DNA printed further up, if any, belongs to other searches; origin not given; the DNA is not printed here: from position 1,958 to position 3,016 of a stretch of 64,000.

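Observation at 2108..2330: GrpE with a tandem-repeat Cys/His-rich N-terminal domain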

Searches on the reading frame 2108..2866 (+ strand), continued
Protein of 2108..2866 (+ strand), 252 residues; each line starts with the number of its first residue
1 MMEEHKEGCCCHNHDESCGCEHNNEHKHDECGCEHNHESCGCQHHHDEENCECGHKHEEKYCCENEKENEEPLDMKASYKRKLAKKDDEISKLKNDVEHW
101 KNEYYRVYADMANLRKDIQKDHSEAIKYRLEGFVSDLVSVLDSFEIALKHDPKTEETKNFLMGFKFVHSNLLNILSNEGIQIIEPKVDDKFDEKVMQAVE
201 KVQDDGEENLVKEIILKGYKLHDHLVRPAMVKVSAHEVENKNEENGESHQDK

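Call 48: predict_structure(alignment_id=A2)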
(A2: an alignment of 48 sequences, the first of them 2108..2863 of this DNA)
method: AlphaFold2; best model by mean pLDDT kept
length: 252 residues; sequences in the alignment: 48
mean_pLDDT: 72.6   pTM: 0.48
mean pLDDT of the five models: 72.6, 72.1, 71.9, 71.5, 71.2
residues with pLDDT >= 90: 77; 70-90: 84; 50-70: 13; < 50: 78
segments of 3 or more residues with pLDDT < 50: 1-49, 57-67, 239-252
pLDDT, mean of each block of 10 residues (from residue 1): 40 43 41 40 43 50 47 66 84 94 94 92 83 85 88 89 90 88 92 92 86 91 88 75 42 42
secondary structure, 60 per line:
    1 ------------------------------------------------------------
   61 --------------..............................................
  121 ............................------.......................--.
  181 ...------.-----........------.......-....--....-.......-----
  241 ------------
elements in order: H75-148 H155-177 E180-183 E196-203 E210-216 E218-221 E224-227 E229-235

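Call 49: list_cluster_members(proteins=[P0001, P0002, P0003, P0004, P0005, P0007])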
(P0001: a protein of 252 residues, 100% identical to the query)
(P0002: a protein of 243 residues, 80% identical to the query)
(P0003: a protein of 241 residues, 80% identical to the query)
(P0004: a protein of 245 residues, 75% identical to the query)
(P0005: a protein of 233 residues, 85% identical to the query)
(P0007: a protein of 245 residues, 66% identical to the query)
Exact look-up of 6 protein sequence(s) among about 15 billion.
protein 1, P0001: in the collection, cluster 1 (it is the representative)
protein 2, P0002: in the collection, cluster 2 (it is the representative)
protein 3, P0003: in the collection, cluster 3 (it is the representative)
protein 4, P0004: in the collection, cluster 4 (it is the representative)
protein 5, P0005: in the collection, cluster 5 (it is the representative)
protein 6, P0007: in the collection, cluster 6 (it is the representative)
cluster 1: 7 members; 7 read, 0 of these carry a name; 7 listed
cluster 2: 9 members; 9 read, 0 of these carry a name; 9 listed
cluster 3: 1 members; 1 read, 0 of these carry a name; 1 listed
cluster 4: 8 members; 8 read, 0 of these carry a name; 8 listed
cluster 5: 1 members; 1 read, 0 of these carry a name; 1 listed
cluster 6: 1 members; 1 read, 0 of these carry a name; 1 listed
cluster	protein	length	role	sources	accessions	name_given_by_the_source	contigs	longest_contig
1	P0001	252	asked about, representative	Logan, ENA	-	-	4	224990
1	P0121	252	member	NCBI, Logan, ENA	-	-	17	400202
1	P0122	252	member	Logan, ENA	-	-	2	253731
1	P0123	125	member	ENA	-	-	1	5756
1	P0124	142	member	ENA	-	-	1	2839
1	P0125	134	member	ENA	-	-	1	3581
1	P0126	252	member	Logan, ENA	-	-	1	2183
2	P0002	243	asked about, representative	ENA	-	-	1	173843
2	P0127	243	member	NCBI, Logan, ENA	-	-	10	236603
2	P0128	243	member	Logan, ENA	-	-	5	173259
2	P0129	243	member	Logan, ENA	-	-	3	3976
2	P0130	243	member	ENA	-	-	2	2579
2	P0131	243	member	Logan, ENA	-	-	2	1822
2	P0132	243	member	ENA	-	-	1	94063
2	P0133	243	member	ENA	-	-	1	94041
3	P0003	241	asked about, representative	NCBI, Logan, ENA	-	-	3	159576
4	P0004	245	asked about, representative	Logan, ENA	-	-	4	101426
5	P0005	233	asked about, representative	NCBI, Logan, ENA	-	-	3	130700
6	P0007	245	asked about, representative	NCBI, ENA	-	-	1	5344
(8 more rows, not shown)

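Call 70: search_protein_families(library=pfam, proteins=[L075:2851-3492:+, L075:1791-2855:+, L075:3514-5349:+])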
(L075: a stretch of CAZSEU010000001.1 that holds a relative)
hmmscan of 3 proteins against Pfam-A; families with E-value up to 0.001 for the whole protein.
L075:2851-3492:+ (214 aa): 1 family
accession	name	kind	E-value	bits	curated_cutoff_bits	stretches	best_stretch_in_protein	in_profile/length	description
PF01025.24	GrpE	-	2e-41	141.9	25.8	1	35-196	4-165/165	GrpE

L075:1791-2855:+ (355 aa): 1 family
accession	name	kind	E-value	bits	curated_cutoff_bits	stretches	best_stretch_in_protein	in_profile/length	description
PF01628.27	HrcA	-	5.7e-40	138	22.2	1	110-326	1-213/215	HrcA protein C terminal domain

L075:3514-5349:+ (612 aa): 2 families
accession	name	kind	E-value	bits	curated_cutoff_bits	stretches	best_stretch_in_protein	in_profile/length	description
PF00012.26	HSP70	-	3.1e-224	746.1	20.6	1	6-575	1-596/599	Hsp70 protein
PF06723.19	MreB_Mbl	-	3.8e-21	75.7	27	1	7-350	4-316/327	MreB/Mbl protein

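Call 72: find_encoding_contigs(protein=P0121, flank=500, max_places=10)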
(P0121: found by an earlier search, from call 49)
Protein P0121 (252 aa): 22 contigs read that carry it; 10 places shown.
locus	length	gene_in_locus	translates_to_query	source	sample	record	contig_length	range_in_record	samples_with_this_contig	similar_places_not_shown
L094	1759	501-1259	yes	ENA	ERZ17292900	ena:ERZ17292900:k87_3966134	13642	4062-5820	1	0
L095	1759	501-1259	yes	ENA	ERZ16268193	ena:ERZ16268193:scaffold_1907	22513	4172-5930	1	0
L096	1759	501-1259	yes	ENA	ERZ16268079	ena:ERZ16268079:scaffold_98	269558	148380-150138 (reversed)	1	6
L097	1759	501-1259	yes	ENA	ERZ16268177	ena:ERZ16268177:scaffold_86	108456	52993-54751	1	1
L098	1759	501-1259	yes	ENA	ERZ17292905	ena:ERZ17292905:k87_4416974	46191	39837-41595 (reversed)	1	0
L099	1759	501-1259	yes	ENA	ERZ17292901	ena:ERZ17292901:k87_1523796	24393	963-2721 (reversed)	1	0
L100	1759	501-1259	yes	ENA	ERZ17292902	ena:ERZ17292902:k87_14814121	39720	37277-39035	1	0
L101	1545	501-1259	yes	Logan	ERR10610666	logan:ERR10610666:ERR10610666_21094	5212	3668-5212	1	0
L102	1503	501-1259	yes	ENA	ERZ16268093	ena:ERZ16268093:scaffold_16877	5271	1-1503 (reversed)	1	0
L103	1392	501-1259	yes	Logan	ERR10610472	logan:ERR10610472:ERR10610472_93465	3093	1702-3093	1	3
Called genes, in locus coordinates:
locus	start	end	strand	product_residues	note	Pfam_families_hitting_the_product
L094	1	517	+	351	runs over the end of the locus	PF01628:HrcA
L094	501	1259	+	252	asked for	PF01025:GrpE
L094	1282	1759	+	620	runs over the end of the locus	PF00012:HSP70, PF06723:MreB_Mbl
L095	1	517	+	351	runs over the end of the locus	PF01628:HrcA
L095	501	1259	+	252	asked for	PF01025:GrpE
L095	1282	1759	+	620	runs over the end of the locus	PF00012:HSP70, PF06723:MreB_Mbl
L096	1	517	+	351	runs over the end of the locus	PF01628:HrcA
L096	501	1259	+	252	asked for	PF01025:GrpE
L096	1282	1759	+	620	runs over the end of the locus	PF00012:HSP70, PF06723:MreB_Mbl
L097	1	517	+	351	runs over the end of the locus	PF01628:HrcA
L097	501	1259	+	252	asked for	PF01025:GrpE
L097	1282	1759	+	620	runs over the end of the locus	PF00012:HSP70, PF06723:MreB_Mbl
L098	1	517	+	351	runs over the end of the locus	PF01628:HrcA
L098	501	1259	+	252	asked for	PF01025:GrpE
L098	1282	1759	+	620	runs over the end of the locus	PF00012:HSP70, PF06723:MreB_Mbl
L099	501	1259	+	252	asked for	PF01025:GrpE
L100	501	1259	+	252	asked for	PF01025:GrpE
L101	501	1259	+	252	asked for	PF01025:GrpE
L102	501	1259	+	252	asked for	PF01025:GrpE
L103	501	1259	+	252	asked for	PF01025:GrpE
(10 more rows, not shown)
